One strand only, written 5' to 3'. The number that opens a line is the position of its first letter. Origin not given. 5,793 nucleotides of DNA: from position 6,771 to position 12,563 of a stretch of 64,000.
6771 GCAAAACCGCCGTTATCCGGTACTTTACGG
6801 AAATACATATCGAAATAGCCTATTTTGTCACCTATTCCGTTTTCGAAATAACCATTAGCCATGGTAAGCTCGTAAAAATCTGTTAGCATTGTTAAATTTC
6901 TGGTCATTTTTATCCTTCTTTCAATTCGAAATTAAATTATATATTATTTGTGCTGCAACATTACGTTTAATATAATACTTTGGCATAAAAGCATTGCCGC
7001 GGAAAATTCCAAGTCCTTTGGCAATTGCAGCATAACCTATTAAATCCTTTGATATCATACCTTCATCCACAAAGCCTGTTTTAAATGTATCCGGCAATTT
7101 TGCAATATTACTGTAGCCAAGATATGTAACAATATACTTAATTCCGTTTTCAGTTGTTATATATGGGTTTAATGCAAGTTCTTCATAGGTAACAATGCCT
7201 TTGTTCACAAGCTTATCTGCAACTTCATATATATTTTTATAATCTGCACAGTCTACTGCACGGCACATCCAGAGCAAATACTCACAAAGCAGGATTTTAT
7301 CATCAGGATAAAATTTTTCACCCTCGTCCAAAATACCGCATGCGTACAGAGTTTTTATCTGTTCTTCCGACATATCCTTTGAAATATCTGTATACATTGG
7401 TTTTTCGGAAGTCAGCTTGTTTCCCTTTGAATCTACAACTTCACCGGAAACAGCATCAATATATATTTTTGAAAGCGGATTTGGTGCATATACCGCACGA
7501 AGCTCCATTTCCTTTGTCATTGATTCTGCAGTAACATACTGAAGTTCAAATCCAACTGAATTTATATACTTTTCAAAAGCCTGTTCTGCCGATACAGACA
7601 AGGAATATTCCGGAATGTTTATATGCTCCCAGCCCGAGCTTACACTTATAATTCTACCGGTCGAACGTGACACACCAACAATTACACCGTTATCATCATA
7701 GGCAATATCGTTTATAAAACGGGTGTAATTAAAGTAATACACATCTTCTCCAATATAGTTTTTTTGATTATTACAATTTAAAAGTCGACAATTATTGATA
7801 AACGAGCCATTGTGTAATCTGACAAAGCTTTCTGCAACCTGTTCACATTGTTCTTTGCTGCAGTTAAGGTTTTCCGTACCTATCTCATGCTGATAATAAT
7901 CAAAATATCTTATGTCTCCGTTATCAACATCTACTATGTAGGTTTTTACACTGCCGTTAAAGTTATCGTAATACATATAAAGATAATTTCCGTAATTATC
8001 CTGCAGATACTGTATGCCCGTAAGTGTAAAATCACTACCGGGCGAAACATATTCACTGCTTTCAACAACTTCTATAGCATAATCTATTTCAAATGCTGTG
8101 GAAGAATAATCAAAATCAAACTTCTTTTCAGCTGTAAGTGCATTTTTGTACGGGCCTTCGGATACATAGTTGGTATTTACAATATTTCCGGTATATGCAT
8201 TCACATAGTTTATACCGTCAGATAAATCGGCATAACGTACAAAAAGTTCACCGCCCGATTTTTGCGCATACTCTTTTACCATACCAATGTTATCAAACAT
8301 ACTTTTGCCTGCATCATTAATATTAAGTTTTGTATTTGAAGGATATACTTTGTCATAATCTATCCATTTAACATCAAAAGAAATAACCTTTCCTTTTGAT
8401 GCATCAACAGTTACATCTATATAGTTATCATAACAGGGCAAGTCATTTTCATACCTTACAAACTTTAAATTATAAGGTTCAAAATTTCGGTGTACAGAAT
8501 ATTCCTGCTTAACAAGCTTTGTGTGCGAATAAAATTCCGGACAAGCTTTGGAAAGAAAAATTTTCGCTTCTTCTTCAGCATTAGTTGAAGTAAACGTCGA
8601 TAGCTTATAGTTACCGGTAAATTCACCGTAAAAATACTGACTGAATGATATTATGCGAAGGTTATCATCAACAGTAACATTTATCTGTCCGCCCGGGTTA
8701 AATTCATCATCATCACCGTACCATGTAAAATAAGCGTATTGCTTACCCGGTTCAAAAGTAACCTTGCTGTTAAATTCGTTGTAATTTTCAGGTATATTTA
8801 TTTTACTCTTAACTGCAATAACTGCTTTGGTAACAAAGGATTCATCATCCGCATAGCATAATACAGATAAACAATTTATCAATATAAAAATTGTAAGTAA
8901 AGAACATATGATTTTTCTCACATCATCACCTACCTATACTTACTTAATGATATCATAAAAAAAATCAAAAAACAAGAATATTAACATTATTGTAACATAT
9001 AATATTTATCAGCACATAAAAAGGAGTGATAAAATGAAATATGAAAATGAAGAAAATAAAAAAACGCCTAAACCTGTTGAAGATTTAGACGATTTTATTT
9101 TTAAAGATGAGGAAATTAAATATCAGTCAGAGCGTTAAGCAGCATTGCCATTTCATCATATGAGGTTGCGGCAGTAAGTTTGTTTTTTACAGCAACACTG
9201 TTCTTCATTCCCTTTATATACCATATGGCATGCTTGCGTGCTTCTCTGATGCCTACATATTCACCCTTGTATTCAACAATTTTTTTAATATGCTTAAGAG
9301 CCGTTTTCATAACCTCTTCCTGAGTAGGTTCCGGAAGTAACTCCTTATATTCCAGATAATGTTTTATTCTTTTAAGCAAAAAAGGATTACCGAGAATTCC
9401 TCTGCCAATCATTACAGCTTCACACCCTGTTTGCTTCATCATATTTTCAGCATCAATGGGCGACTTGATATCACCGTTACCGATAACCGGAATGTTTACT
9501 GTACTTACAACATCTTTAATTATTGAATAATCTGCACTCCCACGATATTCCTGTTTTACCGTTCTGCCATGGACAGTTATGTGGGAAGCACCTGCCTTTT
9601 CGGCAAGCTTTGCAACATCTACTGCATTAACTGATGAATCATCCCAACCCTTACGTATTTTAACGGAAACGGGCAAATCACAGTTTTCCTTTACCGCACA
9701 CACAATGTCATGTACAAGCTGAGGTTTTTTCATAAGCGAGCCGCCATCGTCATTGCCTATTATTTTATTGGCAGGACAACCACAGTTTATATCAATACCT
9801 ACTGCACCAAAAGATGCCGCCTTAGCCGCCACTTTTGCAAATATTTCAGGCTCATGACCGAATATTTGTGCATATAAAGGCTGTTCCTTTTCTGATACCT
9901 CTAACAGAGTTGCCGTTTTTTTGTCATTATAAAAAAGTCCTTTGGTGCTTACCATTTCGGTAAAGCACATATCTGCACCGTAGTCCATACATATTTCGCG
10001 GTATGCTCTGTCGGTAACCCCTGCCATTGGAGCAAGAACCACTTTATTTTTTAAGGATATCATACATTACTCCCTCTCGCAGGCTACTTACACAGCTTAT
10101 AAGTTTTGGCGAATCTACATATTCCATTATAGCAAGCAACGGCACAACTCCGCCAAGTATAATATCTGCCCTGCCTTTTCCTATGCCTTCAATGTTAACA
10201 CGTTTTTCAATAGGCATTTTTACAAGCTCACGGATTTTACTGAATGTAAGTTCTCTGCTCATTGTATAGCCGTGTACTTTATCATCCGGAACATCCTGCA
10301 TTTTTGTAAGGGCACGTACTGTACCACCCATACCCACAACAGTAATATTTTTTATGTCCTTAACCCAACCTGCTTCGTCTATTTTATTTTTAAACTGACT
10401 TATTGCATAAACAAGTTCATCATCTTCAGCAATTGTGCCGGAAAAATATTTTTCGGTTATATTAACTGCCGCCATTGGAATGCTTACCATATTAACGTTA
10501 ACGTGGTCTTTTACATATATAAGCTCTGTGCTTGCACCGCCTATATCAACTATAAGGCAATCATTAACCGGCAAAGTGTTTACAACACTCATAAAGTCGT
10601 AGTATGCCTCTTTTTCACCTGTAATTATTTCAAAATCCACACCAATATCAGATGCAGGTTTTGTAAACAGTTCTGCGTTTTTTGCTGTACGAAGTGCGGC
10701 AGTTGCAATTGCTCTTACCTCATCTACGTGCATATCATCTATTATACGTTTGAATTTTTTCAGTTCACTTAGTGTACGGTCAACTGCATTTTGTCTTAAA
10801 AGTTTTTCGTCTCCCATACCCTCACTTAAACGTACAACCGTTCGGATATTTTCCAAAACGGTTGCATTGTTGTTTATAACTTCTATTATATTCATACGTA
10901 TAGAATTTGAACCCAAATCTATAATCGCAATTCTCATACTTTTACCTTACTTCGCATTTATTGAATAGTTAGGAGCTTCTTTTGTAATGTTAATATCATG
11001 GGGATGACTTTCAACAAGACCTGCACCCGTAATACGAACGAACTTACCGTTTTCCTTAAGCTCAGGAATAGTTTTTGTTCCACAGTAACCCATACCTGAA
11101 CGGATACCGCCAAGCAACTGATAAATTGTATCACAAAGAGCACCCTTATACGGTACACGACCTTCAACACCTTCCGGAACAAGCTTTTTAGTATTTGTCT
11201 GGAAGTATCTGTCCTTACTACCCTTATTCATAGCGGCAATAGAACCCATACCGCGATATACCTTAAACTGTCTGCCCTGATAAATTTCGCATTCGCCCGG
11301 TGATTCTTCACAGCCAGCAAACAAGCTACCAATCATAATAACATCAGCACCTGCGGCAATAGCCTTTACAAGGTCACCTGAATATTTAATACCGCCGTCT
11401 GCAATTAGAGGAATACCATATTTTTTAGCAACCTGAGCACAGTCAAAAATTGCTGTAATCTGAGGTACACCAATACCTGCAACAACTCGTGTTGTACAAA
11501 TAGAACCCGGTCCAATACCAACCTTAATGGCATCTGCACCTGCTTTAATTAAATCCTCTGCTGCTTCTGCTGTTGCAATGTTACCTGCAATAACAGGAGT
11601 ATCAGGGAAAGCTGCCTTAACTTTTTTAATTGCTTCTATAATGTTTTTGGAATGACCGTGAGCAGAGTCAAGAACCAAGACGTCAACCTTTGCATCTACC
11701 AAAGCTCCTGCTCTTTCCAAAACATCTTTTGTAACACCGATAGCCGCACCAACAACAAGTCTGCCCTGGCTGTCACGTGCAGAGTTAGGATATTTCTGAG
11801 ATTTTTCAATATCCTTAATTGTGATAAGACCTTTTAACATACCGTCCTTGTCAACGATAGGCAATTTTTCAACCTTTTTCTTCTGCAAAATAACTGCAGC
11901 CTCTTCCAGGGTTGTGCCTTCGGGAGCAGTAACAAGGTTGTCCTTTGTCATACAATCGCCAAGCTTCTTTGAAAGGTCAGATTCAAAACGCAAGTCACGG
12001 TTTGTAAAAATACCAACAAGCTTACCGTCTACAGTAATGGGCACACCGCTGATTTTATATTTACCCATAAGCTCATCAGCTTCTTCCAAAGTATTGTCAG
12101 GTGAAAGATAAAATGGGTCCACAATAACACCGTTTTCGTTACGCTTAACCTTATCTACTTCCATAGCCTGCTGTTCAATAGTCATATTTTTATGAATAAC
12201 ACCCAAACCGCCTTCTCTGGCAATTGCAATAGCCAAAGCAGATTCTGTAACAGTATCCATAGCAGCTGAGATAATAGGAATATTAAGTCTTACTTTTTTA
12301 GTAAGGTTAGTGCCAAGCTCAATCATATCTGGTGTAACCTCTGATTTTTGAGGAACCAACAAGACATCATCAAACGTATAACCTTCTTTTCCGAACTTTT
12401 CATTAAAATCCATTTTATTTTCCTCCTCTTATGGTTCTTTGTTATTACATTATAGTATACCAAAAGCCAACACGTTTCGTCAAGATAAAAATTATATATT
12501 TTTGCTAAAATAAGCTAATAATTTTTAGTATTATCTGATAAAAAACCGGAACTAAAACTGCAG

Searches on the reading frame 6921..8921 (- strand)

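Call 73: search_protein_families(library=pfam, proteins=[window:6921-8921:-], max_evalue=0.00001)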
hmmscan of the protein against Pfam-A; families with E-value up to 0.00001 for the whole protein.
window:6921-8921:- (666 aa): 1 family
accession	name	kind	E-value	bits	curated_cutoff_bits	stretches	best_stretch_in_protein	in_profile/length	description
PF16244.11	DUF4901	-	3.8e-27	95.6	27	2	37-186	8-148/148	YcdB, YcdC repeated domain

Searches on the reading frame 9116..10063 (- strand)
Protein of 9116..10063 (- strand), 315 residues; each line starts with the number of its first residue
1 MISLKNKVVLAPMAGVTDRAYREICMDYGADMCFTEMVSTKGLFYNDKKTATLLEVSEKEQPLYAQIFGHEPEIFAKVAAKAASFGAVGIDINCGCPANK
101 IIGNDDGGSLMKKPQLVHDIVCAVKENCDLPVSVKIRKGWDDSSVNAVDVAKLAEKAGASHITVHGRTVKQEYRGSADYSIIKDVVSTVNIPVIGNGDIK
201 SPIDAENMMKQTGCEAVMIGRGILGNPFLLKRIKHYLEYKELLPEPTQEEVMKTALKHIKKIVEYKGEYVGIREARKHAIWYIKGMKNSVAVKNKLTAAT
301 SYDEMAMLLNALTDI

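Call 71: search_protein_families(library=pfam, proteins=[window:9116-10063:-], max_evalue=0.00001)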
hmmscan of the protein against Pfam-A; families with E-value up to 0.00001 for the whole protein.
window:9116-10063:- (315 aa): 3 families
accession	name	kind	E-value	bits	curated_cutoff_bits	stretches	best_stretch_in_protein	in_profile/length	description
PF01207.24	Dus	-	4.7e-94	315.4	20.4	1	10-308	2-301/311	Dihydrouridine synthase (Dus)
PF01180.27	DHO_dh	-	1.7e-07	31.2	27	0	181-238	229-288/291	Dihydroorotate dehydrogenase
PF00724.26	Oxidored_FMN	-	9.4e-06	25.6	27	0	180-238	282-340/342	NADH:flavin oxidoreductase / NADH oxidase family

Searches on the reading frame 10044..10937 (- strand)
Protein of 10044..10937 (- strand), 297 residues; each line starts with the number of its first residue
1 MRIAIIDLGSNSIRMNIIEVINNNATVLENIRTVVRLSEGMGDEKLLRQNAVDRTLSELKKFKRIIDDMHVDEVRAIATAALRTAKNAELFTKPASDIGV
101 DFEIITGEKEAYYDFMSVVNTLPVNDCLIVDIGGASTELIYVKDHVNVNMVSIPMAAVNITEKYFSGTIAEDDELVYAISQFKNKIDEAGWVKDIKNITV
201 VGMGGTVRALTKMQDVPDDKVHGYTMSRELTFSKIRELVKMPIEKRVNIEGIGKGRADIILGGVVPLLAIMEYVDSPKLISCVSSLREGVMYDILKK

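Call 71: search_protein_families(library=pfam, proteins=[window:10044-10937:-], max_evalue=0.00001)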
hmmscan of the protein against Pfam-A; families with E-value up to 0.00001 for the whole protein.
window:10044-10937:- (297 aa): 1 family
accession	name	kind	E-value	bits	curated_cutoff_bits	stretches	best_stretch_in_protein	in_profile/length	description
PF02541.22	Ppx-GppA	-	8.9e-54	183.3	27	1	25-297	10-284/285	Ppx/GppA phosphatase family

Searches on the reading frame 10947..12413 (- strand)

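Call 71: search_protein_families(library=pfam, proteins=[window:10947-12413:-], max_evalue=0.00001)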
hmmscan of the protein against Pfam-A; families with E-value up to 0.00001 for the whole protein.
window:10947-12413:- (488 aa): 4 families
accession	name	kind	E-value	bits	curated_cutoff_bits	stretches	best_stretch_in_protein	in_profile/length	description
PF00478.31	IMPDH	-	5.1e-169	562.1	25.6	1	11-472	1-345/345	IMP dehydrogenase / GMP reductase domain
PF00571.33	CBS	-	5.3e-24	84.7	24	2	152-202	2-51/57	CBS domain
PF03060.21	NMO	-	6.6e-13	49.2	28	1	274-372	138-232/331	Nitronate monooxygenase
PF01070.24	FMN_dh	-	5.5e-07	29.4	24.9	1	260-365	208-305/350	FMN-dependent dehydrogenase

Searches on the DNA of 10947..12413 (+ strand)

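Call 88: search_dna_similar(query=window:10947-12413:+, collection=plasmids, mode=distant, max_rows=8)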
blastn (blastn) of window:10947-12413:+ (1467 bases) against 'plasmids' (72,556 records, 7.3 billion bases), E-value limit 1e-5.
Records with a match: 123; places in all: 125; records where one place covers at least 80% of the query: 15.
Best place of each record, by identity: 60-80% 123.
By first word of the organism name: Borrelia 42; Borreliella 39; Klebsiella 4; Acinetobacter 4; Bacillus 3; Saprospira 3; Citrobacter 3; Listeria 2; Proteus 2; Escherichia 2; and 18 more.
By predicted mobility (MOB-suite, as given by PLSDB): non-mobilizable 115; mobilizable 6; conjugative 2.
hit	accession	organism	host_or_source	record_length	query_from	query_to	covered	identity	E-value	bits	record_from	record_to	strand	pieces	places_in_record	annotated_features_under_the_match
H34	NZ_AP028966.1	Bacillus subtilis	soil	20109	14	1444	98%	67.4%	6e-119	435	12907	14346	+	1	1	guaB: IMP dehydrogenase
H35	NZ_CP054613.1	Paenibacillus cellulosilyticus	cell culture,soil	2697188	17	1452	98%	66.4%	6e-107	397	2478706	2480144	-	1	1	none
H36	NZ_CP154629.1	Acetoanaerobium noterae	cell culture,Sludge of a digestion ...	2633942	20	1459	98%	65.4%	3e-79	305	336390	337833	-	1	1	none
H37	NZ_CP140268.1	Priestia megaterium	Single cell,ginseng rhizosphere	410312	14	1443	97%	65.7%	4e-90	341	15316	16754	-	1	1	guaB: IMP dehydrogenase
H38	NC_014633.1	Ilyobacter polytropus DSM 2926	marine mud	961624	10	1443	98%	63.7%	1e-39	173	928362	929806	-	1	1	guaB: IMP dehydrogenase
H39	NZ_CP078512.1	Stutzerimonas stutzeri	mixed culture,marine sludge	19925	14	1338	90%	67.7%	2e-113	418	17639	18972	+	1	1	record has no annotation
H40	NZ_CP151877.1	Bacillus thuringiensis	tobacco,mixed culture,leaves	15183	9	1314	89%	68.4%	4e-128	466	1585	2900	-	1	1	guaB: IMP dehydrogenase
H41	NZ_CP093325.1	Bacillus sp. N5-665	whole organism,peat soil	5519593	9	1314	89%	68.2%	2e-125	457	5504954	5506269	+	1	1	none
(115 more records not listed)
